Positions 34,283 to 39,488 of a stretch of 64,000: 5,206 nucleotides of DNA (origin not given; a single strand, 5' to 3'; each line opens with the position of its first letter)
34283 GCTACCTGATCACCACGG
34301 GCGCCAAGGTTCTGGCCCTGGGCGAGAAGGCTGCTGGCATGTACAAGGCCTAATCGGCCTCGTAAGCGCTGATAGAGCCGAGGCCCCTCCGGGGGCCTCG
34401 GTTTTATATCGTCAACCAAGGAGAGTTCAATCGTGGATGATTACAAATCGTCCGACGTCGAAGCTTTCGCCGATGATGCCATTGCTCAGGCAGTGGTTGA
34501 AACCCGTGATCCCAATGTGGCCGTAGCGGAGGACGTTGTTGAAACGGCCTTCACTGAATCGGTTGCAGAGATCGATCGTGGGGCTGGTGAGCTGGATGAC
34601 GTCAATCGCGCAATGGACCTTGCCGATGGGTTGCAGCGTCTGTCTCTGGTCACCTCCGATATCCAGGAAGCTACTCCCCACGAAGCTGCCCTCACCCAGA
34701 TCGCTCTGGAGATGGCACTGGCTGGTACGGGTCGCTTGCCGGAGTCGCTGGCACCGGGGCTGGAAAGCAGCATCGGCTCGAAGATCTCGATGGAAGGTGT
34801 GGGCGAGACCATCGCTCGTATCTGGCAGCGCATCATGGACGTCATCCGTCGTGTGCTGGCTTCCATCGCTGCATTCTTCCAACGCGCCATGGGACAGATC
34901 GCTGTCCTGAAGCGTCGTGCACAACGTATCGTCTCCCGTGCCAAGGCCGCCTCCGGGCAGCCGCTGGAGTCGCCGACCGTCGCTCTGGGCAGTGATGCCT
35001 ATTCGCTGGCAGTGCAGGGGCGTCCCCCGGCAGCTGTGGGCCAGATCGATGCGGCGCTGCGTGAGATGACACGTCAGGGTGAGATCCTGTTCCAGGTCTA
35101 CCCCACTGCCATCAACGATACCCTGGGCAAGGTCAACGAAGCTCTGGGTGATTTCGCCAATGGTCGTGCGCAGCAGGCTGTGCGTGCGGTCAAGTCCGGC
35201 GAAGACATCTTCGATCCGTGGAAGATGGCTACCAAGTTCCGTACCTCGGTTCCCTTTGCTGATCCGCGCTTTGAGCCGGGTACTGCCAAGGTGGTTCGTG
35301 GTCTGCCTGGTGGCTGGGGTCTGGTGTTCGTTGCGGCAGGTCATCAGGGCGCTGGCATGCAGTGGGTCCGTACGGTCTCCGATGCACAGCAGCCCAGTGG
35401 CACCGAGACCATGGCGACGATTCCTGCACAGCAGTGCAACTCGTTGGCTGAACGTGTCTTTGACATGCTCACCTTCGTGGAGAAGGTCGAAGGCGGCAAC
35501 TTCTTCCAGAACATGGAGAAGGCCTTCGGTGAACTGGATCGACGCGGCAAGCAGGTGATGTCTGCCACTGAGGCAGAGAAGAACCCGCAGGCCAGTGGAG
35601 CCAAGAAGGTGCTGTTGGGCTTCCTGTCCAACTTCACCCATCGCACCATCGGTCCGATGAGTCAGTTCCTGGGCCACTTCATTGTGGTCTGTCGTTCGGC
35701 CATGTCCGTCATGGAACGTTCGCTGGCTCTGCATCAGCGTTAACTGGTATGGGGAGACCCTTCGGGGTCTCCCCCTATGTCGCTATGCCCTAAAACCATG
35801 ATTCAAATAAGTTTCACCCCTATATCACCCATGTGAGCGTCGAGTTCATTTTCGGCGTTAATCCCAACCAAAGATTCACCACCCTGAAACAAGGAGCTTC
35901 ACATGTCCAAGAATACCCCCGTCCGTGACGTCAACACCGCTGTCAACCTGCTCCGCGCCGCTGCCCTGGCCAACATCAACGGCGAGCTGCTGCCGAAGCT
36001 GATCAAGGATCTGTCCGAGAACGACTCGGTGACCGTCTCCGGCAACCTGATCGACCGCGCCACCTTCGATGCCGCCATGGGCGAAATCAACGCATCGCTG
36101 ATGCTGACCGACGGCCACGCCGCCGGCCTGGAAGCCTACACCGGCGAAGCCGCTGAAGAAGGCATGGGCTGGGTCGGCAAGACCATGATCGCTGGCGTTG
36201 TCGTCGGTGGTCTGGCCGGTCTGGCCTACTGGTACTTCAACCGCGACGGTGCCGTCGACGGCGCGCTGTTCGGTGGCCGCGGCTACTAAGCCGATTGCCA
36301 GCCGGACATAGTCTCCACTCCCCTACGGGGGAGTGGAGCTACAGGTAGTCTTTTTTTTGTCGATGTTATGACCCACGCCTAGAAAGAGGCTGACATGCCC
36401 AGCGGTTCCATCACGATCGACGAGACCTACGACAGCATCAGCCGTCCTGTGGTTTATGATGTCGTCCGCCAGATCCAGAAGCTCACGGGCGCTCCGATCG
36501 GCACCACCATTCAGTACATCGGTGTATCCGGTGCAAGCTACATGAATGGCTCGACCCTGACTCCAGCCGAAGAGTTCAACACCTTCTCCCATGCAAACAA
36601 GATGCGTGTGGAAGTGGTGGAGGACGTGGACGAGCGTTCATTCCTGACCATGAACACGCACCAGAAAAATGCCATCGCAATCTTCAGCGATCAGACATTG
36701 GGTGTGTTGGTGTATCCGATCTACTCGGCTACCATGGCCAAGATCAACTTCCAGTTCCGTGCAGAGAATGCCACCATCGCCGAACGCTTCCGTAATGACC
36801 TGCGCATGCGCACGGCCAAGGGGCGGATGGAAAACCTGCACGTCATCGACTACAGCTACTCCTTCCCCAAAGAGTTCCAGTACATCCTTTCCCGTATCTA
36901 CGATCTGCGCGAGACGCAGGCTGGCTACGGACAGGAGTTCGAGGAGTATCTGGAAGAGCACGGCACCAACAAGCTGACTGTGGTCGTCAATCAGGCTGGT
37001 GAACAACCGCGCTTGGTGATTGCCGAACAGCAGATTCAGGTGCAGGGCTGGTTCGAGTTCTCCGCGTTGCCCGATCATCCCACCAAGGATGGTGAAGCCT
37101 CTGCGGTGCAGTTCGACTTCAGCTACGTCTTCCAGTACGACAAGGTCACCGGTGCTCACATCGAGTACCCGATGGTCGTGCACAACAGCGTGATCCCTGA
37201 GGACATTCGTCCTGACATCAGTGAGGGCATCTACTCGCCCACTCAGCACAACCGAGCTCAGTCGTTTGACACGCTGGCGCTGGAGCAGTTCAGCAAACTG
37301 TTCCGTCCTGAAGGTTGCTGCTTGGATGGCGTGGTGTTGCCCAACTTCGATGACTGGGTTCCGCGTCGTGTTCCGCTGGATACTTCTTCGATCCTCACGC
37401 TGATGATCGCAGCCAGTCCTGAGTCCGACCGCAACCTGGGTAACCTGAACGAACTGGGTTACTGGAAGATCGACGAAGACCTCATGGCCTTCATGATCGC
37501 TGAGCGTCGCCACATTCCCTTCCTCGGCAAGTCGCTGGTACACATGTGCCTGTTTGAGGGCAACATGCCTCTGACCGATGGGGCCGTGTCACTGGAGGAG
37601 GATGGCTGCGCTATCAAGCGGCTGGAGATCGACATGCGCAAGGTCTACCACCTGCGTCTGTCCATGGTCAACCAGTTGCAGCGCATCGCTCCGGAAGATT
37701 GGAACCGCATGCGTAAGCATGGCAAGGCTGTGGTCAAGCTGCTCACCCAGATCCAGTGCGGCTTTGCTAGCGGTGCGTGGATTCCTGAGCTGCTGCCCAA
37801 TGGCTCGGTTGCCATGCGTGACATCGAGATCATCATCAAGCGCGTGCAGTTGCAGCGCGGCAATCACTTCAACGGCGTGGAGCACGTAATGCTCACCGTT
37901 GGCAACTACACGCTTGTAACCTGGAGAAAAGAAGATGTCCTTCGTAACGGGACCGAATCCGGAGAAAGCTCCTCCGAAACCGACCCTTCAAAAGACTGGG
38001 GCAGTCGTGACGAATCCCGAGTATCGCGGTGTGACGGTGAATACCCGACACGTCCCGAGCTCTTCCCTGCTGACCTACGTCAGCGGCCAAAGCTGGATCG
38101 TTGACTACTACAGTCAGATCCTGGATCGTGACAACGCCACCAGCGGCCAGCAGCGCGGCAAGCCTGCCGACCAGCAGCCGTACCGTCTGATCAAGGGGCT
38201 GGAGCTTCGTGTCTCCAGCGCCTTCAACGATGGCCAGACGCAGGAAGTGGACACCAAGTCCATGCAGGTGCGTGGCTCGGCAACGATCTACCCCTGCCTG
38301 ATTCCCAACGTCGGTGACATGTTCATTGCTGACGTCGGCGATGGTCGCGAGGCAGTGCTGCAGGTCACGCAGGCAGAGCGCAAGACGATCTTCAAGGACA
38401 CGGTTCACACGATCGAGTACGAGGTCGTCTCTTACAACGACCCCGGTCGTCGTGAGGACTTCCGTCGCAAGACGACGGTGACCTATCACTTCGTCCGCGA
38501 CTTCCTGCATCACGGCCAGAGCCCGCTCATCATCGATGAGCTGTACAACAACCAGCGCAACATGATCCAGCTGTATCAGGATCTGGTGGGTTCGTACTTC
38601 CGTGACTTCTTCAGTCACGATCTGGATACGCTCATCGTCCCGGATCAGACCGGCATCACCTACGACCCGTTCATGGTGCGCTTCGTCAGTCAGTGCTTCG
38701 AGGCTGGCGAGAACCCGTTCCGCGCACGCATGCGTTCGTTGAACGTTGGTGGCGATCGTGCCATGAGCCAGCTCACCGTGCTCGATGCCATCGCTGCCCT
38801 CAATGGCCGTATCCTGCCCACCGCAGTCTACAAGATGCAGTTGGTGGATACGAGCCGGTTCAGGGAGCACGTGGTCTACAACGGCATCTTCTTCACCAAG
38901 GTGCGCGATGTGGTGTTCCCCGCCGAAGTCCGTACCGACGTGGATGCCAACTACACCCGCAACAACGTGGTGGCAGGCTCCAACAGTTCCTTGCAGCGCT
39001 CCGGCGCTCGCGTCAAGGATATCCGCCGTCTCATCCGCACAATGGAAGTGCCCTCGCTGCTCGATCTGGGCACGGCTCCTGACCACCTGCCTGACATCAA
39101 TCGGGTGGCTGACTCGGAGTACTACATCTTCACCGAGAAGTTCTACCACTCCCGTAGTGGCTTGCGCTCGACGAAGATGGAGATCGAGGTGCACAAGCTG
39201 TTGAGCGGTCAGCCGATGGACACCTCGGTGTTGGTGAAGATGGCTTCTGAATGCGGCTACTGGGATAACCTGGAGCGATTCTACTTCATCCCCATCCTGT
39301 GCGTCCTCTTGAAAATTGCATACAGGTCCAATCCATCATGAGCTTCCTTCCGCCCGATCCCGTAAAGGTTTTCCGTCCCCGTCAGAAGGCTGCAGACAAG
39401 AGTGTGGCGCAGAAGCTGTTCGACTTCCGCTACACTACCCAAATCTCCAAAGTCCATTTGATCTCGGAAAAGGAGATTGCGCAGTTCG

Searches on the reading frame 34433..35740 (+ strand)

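Call 90: search_protein_families(library=pfam, proteins=[window:34433-35740:+], max_evalue=0.00001)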
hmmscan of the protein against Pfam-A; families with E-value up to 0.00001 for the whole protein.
window:34433-35740:+ (436 aa): 1 family
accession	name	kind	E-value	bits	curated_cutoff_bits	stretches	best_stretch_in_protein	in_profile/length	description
PF12699.13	phiKZ_IP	-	1.3e-54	186.3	27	1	47-428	13-386/387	phiKZ-like phage internal head proteins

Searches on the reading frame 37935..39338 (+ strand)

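Call 90: search_protein_families(library=pfam, proteins=[window:37935-39338:+], max_evalue=0.00001)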
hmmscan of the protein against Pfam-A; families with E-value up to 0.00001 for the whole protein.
window:37935-39338:+ (468 aa): 2 families
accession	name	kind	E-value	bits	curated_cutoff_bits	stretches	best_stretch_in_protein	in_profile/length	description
PF24215.1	H_T_assoc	-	3.4e-57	194.2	27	1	207-465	2-236/237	Phage head to tail associated domain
PF24214.1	Phage_H_T_join_2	-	2.2e-53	181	23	1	29-199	1-169/170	Putative phage head-tail joining protein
